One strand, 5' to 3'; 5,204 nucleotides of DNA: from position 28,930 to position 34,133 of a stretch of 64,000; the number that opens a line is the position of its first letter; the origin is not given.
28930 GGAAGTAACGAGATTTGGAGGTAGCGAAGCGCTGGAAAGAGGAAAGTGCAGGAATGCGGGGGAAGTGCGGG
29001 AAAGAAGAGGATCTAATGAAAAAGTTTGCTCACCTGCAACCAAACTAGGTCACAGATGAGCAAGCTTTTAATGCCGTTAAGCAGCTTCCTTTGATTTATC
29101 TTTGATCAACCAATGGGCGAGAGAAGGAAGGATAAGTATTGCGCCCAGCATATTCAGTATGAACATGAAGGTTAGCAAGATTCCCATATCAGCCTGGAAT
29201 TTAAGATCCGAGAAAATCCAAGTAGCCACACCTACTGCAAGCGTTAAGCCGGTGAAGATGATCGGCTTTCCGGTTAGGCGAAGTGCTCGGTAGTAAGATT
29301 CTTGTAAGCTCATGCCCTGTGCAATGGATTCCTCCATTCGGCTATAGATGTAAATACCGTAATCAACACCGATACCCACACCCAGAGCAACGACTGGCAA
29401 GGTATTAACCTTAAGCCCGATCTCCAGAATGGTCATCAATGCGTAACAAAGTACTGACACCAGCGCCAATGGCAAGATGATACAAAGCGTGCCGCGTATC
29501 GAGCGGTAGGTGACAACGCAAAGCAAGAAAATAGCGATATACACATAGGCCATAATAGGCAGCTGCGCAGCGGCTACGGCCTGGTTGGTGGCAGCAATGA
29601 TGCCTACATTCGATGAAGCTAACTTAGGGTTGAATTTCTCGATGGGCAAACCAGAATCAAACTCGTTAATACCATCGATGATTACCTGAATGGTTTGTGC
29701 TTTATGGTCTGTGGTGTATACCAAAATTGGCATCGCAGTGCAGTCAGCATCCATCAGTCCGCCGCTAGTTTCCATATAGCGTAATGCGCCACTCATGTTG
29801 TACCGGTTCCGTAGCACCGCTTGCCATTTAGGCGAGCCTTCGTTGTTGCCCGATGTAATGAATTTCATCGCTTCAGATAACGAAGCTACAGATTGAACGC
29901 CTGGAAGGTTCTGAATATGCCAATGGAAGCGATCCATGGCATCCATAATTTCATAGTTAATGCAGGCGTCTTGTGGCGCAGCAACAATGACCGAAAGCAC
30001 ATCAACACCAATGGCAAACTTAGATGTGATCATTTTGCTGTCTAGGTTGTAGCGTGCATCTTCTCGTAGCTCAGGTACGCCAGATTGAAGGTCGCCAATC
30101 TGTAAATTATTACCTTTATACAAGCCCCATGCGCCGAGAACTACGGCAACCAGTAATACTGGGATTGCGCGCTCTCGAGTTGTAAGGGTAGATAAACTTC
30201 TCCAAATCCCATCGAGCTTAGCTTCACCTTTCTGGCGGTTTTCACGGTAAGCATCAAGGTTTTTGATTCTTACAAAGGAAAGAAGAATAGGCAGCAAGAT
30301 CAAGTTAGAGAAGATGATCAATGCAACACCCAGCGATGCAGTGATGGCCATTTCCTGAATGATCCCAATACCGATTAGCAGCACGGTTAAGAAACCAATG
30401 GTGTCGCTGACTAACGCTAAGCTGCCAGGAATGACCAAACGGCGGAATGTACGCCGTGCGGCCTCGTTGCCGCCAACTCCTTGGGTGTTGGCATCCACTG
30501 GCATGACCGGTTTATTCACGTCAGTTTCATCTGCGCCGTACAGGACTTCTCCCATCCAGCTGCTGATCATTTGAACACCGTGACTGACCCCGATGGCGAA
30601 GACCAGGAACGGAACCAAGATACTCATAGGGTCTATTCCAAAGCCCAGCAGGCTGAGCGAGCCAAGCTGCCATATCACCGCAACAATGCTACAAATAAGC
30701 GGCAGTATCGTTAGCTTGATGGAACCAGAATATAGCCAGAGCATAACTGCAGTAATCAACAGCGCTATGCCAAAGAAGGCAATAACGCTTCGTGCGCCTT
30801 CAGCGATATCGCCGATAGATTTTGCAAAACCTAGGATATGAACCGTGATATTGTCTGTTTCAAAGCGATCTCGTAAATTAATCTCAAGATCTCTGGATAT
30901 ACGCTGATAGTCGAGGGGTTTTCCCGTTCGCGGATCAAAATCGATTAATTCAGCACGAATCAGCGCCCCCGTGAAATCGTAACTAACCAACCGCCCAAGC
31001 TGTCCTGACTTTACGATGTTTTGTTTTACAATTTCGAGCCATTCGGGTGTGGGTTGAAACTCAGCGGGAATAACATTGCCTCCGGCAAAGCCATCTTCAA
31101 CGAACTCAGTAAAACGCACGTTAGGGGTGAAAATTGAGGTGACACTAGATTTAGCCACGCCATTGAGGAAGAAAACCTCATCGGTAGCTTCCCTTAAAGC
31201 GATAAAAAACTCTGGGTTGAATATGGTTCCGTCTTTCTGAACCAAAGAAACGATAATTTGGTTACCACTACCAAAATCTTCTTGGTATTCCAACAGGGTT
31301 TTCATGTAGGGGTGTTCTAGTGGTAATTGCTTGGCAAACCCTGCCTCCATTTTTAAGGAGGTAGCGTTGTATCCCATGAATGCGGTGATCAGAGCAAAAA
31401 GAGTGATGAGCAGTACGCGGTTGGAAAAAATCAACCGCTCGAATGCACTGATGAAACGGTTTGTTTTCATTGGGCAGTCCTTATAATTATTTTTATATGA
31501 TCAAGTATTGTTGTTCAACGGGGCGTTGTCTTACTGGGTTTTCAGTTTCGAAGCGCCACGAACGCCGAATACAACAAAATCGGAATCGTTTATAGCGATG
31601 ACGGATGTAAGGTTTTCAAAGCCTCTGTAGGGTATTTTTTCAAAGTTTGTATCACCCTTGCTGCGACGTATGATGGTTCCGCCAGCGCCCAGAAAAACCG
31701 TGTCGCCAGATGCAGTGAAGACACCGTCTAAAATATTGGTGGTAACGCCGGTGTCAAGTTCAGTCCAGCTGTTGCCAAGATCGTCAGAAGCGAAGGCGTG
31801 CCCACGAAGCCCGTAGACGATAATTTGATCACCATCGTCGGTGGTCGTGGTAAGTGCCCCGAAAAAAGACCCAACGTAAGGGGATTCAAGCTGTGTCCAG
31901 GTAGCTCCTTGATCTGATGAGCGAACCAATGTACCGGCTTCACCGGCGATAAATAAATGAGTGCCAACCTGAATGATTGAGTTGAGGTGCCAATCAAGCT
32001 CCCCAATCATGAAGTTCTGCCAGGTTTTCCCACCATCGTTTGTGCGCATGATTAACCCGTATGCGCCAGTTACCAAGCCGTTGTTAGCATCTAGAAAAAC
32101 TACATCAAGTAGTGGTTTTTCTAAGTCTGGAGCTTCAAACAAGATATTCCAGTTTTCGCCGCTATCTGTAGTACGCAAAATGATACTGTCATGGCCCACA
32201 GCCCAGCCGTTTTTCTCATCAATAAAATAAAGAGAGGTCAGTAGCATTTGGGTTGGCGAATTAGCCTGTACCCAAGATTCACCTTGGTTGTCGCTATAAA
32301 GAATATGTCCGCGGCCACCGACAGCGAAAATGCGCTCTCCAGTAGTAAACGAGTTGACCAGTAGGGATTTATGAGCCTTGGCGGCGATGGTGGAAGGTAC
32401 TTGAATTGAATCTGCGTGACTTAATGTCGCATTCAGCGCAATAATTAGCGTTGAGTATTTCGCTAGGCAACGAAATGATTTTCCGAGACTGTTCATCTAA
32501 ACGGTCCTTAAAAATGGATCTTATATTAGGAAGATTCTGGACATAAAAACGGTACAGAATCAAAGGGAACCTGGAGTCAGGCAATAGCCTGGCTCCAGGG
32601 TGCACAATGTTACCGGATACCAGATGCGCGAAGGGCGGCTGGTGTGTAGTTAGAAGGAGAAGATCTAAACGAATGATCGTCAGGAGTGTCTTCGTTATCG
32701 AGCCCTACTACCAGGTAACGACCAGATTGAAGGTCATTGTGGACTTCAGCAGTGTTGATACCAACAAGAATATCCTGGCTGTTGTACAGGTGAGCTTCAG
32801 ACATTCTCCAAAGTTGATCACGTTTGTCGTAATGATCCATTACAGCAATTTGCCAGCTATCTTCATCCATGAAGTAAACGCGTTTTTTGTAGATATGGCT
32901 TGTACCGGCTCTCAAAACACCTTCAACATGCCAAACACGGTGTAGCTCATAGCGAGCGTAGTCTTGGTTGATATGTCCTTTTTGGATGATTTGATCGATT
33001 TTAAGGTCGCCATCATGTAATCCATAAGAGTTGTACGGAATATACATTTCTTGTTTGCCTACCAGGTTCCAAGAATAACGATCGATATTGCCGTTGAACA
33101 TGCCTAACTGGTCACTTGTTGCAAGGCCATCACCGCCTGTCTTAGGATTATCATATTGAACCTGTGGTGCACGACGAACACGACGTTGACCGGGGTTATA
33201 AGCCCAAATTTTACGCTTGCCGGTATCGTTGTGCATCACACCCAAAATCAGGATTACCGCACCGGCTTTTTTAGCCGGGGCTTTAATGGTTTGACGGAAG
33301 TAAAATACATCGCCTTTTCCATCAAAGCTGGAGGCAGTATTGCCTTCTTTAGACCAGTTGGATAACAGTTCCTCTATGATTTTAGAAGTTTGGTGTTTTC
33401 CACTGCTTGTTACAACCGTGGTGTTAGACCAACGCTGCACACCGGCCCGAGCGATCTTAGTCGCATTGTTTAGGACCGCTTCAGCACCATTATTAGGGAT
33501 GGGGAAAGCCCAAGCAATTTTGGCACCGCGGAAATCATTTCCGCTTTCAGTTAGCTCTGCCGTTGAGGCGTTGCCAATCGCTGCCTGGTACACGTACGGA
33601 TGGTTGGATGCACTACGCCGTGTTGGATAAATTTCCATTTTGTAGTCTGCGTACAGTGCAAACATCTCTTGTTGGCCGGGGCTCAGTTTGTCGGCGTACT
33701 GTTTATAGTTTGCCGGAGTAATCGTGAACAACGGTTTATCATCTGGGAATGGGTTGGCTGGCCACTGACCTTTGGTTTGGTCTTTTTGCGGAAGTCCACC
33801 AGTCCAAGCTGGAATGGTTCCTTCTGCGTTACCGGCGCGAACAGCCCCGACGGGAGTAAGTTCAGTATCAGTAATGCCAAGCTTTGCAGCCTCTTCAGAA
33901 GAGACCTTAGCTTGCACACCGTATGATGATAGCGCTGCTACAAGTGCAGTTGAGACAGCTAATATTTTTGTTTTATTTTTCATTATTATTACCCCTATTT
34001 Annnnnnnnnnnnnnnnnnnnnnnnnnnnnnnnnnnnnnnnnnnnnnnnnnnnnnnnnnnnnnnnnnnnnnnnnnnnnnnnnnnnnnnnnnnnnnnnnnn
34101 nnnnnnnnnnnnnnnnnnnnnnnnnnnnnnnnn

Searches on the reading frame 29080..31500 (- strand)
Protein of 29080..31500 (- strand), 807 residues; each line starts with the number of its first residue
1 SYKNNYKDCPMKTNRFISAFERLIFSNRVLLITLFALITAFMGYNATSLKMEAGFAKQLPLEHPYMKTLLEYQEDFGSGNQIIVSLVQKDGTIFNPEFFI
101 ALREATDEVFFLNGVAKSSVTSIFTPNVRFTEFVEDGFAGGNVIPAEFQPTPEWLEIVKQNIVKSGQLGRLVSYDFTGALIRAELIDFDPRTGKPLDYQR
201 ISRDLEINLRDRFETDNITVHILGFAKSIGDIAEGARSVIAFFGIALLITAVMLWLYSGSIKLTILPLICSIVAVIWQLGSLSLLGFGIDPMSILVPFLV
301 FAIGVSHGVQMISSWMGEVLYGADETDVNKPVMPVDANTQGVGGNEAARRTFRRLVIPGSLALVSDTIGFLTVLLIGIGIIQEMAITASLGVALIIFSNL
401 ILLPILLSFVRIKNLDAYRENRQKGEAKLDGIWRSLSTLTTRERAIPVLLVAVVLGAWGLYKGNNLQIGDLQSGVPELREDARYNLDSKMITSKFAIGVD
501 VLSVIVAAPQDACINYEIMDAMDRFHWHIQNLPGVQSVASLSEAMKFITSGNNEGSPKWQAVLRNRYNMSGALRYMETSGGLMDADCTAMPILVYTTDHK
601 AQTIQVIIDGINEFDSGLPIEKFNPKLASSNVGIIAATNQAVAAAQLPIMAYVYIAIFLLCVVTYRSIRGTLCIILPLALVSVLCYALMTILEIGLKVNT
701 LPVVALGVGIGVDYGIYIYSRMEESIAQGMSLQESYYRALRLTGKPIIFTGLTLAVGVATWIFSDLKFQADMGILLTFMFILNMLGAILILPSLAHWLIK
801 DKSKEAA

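Call 52: search_protein_families(library=pfam, proteins=[window:29080-31500:-], max_evalue=0.000001)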
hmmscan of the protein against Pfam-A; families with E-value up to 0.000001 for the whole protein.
window:29080-31500:- (807 aa): 1 family
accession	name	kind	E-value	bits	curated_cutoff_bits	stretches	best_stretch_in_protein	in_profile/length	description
PF03176.21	MMPL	-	1.7e-22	80.3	20.5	1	636-796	135-300/333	MMPL family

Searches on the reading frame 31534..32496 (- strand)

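Call 52: search_protein_families(library=pfam, proteins=[window:31534-32496:-], max_evalue=0.000001)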
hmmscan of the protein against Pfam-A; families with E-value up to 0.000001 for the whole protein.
window:31534-32496:- (321 aa): 3 families
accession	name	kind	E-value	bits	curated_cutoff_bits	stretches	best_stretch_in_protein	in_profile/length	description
PF14870.12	PSII_BNR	-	7e-24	85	27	1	125-204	16-98/303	Photosynthesis system II assembly factor YCF48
PF15902.12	Sortilin-Vps10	-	2.5e-13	50.1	33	0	189-255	2-68/446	Sortilin, neurotensin receptor 3,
PF19755.4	DUF6242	-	1.9e-07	31.6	29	0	148-200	167-217/217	Domain of unknown function (DUF6242)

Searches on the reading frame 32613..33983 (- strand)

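Call 82: search_protein_families(library=pfam, proteins=[window:32613-33983:-], max_evalue=0.00001)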
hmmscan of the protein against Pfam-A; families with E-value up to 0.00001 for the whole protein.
window:32613-33983:- (457 aa): 2 families
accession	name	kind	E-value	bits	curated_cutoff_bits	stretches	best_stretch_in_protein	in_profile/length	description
PF07044.18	DUF1329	-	1.1e-126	423.5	23.1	1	87-452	1-368/368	Protein of unknown function (DUF1329)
PF17131.11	LolA_like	-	1.1e-07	32.2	30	0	346-422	82-157/184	Outer membrane lipoprotein-sorting protein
